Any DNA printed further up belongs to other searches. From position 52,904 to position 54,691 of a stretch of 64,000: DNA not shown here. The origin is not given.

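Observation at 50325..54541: Rieske/cytochrome b operon wired to a bd-oxidase-like subunit that carries its own haem-c domain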

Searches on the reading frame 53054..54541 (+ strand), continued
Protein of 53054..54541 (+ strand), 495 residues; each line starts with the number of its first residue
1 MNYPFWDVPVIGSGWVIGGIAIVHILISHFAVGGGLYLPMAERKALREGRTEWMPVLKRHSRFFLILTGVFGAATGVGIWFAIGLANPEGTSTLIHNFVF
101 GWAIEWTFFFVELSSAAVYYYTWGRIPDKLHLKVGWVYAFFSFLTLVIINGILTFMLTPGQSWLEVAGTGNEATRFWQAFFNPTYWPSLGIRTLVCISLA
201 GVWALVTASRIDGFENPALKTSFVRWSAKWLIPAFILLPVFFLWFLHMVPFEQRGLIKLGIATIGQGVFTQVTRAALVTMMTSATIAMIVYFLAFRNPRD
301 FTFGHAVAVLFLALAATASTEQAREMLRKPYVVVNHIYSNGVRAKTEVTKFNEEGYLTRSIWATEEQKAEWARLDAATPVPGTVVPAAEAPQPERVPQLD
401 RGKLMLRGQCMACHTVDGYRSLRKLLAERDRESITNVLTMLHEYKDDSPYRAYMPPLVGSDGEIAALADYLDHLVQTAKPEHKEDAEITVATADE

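Call 30: find_related_loci(query=A2, collection=genome_contigs, flank=6000)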
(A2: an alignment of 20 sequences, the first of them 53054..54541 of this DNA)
Query A2 (495 aa) in genome_contigs; peptide patterns used: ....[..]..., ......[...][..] (x = any residue, [..] = any of these).
587 stretches matched a pattern; 524 encode a relative of the query (tblastn E <= 1e-3); the best 80 are kept; 80 distinct loci.
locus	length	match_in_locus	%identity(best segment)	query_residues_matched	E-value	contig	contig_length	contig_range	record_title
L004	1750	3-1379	98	37-495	0e+0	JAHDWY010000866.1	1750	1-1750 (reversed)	MAG: Candidatus Hydrogenedentota bacterium isolate HYD1 NODE_52495_length_1750_cov_4.010619, whole genome shotgun sequen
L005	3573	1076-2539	81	1-491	0e+0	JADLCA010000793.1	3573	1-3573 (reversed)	MAG: Candidatus Hydrogenedentota bacterium isolate SJ204 c_000001955246, whole genome shotgun sequence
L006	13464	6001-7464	81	1-491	0e+0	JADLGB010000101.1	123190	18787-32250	MAG: Candidatus Hydrogenedentota bacterium isolate SJ408 c_000000524565, whole genome shotgun sequence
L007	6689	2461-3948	73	1-484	0e+0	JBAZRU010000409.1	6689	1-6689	MAG: Candidatus Hydrogenedentales bacterium isolate SO_2017_GW1_155 NODE_43254_length_6689_cov_0.776135_OW334_2017, whol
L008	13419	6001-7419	71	1-476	0e+0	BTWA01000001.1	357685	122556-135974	MAG: Candidatus Hydrogenedentota bacterium AMX-MBFR-84 DNA, sequence01, whole genome shotgun sequence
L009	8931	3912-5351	71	1-495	0e+0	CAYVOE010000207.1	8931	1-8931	MAG TPA_asm: uncultured Nitrospiraceae bacterium isolate SRP268622_co1_273 genome assembly, contig: NODE_18877_length_89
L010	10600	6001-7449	69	1-487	0e+0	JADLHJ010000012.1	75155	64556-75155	MAG: Candidatus Hydrogenedentota bacterium isolate SJ475 c_000000114478, whole genome shotgun sequence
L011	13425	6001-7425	70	1-476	0e+0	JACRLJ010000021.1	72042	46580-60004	MAG: Candidatus Hydrogenedentota bacterium isolate NC_groundwater_1878_Pr3_B-0.1um_59_9 SR2-18-B1_coassembly_50684, whol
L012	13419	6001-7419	70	1-483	0e+0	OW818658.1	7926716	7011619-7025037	metagenome genome assembly, chromosome: 1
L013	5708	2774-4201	68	1-488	0e+0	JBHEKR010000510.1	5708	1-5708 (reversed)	MAG: Candidatus Hydrogenedentales bacterium isolate bin.359 k141_5822991, whole genome shotgun sequence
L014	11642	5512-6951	68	1-486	0e+0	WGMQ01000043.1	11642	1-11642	MAG: bacterium isolate RI_26 c_000000147006, whole genome shotgun sequence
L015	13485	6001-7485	97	1-495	0e+0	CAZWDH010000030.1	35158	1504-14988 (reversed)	MAG TPA_asm: uncultured Nitrospiraceae bacterium isolate SRP323723_co1_44 genome assembly, contig: NODE_988_length_35158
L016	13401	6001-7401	68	1-478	0e+0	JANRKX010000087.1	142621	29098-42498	MAG: Acidobacteriota bacterium isolate bins.235 k141_2548917, whole genome shotgun sequence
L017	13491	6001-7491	65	1-481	0e+0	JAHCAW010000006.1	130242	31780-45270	MAG: Candidatus Sumerlaeia bacterium isolate ACE_SUM1 SUM1_6, whole genome shotgun sequence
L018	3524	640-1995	66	1-481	0e+0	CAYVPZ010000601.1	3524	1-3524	MAG TPA_asm: uncultured Solibacteraceae bacterium isolate binchicken_co3_134 genome assembly, contig: NODE_90298_length_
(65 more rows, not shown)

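Call 40: predict_structure(alignment_id=A2)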
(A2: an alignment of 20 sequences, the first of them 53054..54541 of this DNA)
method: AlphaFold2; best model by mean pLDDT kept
length: 495 residues; sequences in the alignment: 20
mean_pLDDT: 74.4   pTM: 0.68
mean pLDDT of the five models: 74.4, 73.2, 72.0, 71.4, 70.2
residues with pLDDT >= 90: 92; 70-90: 235; 50-70: 105; < 50: 63
segments of 3 or more residues with pLDDT < 50: 1-15, 87-94, 159-162, 267-269, 330-340, 389-392, 479-495
pLDDT, mean of each block of 10 residues (from residue 1): 36 52 79 91 93 90 87 77 52 57 82 92 94 95 90 65 55 75 85 90 89 88 91 87 82 63 56 72 87 90 90 81 64 43 66 81 80 74 52 67 78 56 76 85 75 73 88 68 32 33
secondary structure, 60 per line:
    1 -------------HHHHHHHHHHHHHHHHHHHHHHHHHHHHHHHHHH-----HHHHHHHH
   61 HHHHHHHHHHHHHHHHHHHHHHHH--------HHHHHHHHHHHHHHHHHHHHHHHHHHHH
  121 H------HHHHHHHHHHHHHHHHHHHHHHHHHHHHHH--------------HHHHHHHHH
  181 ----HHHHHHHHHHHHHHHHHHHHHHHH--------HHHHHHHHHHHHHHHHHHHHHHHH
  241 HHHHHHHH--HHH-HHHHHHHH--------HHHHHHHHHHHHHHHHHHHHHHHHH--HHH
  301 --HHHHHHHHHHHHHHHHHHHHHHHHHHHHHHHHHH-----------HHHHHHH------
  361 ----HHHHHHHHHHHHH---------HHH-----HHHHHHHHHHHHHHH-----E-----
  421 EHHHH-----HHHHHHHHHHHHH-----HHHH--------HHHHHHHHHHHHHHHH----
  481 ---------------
elements in order: H14-47 H53-84 H93-121 H128-157 H172-180 H185-208 H217-248 H255-262 H271-295 H303-336 H348-354 H365-377 H395-409 H422-425 H431-443 H449-452 H461-476

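Call 42: fold_search(model_id=the predicted structure, library=pdb)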
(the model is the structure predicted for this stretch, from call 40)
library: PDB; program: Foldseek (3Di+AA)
matches with E <= 10: 328; with E <= 0.001: 10
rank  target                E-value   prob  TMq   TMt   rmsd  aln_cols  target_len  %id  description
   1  8b4o_A                2.9e-06  1.00  0.47  0.52   6.6       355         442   19  Cryo-EM structure of cytochrome bd oxidase from C. glutamicum (released 2022-12-28)
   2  5doq_A                1.5e-05  1.00  0.56  0.63   5.0       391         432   17  The structure of bd oxidase from Geobacillus thermodenitrificans (released 2016-05-04)
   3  7oy2_C                1.5e-05  1.00  0.45  0.48  10.6       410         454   16  High resolution structure of cytochrome bd-II oxidase from E. coli (released 2021-12-15)
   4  7nkz_A                1.8e-05  1.00  0.46  0.50   7.0       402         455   14  Cryo-EM structure of the cytochrome bd oxidase from M. tuberculosis at 2.5 A resolution (released 2021-09-22)
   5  7d5i_A                2.7e-05  1.00  0.48  0.53   6.8       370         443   16  Structure of Mycobacterium smegmatis bd complex in the apo-form. (released 2021-06-23)
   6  9fka_A                3.4e-05  1.00  0.48  0.51   6.8       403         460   15  Cryo-EM structure of the reduced cytochrome bd oxidase from M. tuberculosis (released 2025-02-12)
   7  9r2g_A                4.2e-05  1.00  0.47  0.60   5.3       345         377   18  Cytochrome bd II oxidase qOR-2 type from Mycobacterium smegmatis (released 2026-03-04)
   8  6rx4_A                6.0e-05  1.00  0.50  0.52   9.8       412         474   14  THE STRUCTURE OF BD OXIDASE FROM ESCHERICHIA COLI (released 2019-11-20)
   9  7ose_A                7.4e-05  1.00  0.47  0.47  10.2       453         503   14  cytochrome bd-II type oxidase with bound aurachin D (released 2021-11-17)
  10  6rko_A                7.7e-05  1.00  0.46  0.51   9.9       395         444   16  Cryo-EM structure of the E. coli cytochrome bd-I oxidase at 2.68 A resolution (released 2019-10-16)
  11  9r2g_D                3.6e-03  1.00  0.46  0.66   4.2       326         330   14  Cytochrome bd II oxidase qOR-2 type from Mycobacterium smegmatis (released 2026-03-04)
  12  5doq_B                4.7e-03  1.00  0.43  0.60   5.3       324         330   12  The structure of bd oxidase from Geobacillus thermodenitrificans (released 2016-05-04)
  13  7oy2_B                7.9e-03  1.00  0.37  0.47   7.4       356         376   13  High resolution structure of cytochrome bd-II oxidase from E. coli (released 2021-12-15)
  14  7d5i_B                1.0e-02  1.00  0.38  0.52   6.8       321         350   11  Structure of Mycobacterium smegmatis bd complex in the apo-form. (released 2021-06-23)
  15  7ose_B                1.2e-02  1.00  0.39  0.50   6.1       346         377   13  cytochrome bd-II type oxidase with bound aurachin D (released 2021-11-17)
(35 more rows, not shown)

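Call 43: search_protein_representatives(protein=window:53054-54541:+)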
Query: 495 residues. Proteins with E-value up to 0.001 (for the whole library): 1009; up to 1e-10: 625; up to 1e-30: 261. The best 150 are listed.
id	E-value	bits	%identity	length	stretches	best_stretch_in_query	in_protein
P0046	2.9e-218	742.2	69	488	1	1-473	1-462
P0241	5.0e-140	484.1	68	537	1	1-312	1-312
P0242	2.1e-120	419.4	65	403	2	118-267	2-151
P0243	1.3e-116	406.9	72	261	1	1-250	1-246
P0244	1.8e-115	403.1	66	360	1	5-281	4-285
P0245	1.1e-112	394.0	65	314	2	145-363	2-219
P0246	5.1e-106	371.9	47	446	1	1-480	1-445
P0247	2.8e-104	366.2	44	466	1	1-476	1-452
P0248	1.1e-103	364.2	44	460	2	1-344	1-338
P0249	1.3e-103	364.1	44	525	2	1-368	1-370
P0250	5.3e-102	358.7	44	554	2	1-364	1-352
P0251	2.3e-101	356.6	46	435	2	1-366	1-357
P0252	4.0e-101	355.8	44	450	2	1-363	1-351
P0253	1.5e-97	344.0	59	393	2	117-373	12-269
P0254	1.0e-93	331.3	43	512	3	1-363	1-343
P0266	1.1e-80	288.4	39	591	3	1-376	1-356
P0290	5.6e-72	259.7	38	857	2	1-375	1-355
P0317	4.3e-64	233.7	37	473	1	1-473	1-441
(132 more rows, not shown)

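Call 45: find_encoding_contigs(protein=P0247, flank=7000, max_places=2)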
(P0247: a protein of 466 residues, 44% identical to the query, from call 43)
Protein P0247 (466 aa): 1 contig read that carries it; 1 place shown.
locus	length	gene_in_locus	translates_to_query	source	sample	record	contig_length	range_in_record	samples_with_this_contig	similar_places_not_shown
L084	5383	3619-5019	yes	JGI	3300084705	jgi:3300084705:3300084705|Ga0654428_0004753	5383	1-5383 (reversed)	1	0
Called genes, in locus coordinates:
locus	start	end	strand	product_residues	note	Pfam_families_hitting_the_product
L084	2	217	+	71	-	?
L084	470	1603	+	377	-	-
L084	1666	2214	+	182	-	PF00355:Rieske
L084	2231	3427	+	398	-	PF00033:Cytochrome_B, PF13631:Cytochrom_B_N_2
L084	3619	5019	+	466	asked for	PF01654:Cyt_bd_oxida_I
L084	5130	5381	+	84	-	?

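Call 46: find_encoding_contigs(protein=P0246, flank=7000, max_places=2)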
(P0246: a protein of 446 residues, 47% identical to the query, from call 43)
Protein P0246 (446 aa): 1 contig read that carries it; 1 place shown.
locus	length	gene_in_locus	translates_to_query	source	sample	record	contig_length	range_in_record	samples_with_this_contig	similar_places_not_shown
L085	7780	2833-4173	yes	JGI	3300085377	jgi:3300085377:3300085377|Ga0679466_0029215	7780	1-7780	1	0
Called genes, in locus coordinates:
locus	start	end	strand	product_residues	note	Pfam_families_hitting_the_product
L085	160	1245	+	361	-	-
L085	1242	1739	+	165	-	PF00355:Rieske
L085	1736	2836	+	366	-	PF00033:Cytochrome_B, PF13631:Cytochrom_B_N_2, PF00032:Cytochrom_B_C (weak)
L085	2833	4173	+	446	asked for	PF01654:Cyt_bd_oxida_I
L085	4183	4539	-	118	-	PF02452:PemK_toxin (weak)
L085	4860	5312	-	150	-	PF08445:FR47 (faint), PF00583:Acetyltransf_1, PF13673:Acetyltransf_10, PF13508:Acetyltransf_7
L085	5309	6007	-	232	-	PF02678:Pirin, PF17954:Pirin_C_2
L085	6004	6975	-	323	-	PF00089:Trypsin, PF13365:Trypsin_2, PF13180:PDZ_2 (weak), PF17820:PDZ_6 (weak)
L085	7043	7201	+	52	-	PF01909:NTP_transf_2, PF18765:Polbeta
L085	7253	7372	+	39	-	-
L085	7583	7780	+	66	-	?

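Call 47: find_encoding_contigs(protein=P0254, flank=7000, max_places=2)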
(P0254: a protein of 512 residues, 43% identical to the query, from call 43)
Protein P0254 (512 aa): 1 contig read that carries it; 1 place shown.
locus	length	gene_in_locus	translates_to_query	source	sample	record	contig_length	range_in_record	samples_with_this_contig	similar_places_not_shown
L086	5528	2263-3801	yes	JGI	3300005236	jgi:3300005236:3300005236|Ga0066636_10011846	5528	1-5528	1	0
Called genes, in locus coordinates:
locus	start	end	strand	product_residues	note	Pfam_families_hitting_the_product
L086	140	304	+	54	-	-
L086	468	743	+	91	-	PF14110:DUF4282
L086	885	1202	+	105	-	PF13592:HTH_33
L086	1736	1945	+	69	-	-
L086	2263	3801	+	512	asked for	PF01654:Cyt_bd_oxida_I, PF13442:Cytochrome_CBB3, PF00034:Cytochrom_C (faint), PF13442:Cytochrome_CBB3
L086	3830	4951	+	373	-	-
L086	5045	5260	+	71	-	PF11127:YgaP-like_TM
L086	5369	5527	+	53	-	?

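Call 48: find_encoding_contigs(protein=P0290, flank=7000, max_places=2)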
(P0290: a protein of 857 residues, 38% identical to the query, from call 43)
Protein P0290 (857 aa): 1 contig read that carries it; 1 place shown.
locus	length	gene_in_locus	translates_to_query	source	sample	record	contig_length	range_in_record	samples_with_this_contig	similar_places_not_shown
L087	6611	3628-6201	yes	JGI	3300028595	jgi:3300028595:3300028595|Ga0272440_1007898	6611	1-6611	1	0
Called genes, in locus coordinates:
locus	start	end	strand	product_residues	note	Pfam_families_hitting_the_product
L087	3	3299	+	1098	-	?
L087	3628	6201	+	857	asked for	PF01654:Cyt_bd_oxida_I, PF14522:Cytochrome_C7 (faint), PF22113:Mtrc-MtrF_II-IV_dom (faint), PF13442:Cytochrome_CBB3 (faint)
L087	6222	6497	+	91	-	-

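Call 63: find_encoding_contigs(protein=P0252, flank=7000, max_places=2)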
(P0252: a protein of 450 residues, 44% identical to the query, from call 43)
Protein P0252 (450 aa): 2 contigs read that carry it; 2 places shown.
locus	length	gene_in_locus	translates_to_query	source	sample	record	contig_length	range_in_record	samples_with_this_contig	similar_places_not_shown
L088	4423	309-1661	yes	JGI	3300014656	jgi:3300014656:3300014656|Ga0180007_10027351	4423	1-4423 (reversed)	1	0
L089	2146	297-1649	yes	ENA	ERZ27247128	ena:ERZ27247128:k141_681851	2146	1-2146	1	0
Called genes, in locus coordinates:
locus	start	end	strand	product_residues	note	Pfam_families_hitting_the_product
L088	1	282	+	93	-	?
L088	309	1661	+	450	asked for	PF01654:Cyt_bd_oxida_I, PF00034:Cytochrom_C (weak), PF13442:Cytochrome_CBB3 (faint)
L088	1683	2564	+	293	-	PF00215:OMPdecase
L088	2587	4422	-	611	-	?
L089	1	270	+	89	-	?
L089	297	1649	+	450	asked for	PF01654:Cyt_bd_oxida_I, PF00034:Cytochrom_C (weak), PF13442:Cytochrome_CBB3 (faint)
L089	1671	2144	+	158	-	?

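Call 64: find_encoding_contigs(protein=P0317, flank=7000, max_places=2)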
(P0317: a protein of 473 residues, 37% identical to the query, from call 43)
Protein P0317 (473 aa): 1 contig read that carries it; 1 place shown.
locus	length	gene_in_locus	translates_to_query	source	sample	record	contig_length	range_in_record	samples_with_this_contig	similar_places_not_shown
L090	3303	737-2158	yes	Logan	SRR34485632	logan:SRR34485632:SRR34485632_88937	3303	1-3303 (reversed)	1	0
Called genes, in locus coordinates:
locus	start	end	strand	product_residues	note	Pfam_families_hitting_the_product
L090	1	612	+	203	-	?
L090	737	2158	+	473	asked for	PF01654:Cyt_bd_oxida_I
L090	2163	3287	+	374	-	-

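Call 65: find_encoding_contigs(protein=P0266, flank=7000, max_places=2)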
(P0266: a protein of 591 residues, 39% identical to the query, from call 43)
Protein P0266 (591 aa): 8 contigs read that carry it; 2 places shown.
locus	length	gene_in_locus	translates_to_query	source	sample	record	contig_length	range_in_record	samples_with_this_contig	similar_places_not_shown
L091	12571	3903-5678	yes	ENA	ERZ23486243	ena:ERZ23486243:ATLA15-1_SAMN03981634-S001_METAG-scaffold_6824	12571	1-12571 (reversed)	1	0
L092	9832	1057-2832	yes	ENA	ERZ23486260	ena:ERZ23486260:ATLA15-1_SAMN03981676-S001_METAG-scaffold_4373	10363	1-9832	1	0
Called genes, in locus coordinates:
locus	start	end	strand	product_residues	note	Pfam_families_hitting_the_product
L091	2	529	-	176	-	?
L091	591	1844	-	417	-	PF00999:Na_H_Exchanger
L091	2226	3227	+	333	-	PF13406:SLT_2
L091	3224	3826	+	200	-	PF00383:dCMP_cyt_deam_1, PF14437:MafB19-deam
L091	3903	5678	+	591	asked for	PF01654:Cyt_bd_oxida_I, PF00034:Cytochrom_C (faint), PF13442:Cytochrome_CBB3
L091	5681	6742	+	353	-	-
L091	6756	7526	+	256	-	PF03958:Secretin_N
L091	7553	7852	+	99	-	PF01910:Thiamine_BP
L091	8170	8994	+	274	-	PF01925:TauE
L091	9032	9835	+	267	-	PF01875:Memo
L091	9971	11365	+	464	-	PF00749:tRNA-synt_1c, PF19269:Anticodon_2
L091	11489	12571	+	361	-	?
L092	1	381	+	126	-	?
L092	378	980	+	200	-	PF00383:dCMP_cyt_deam_1, PF14437:MafB19-deam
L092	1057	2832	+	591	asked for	PF01654:Cyt_bd_oxida_I, PF00034:Cytochrom_C (faint), PF13442:Cytochrome_CBB3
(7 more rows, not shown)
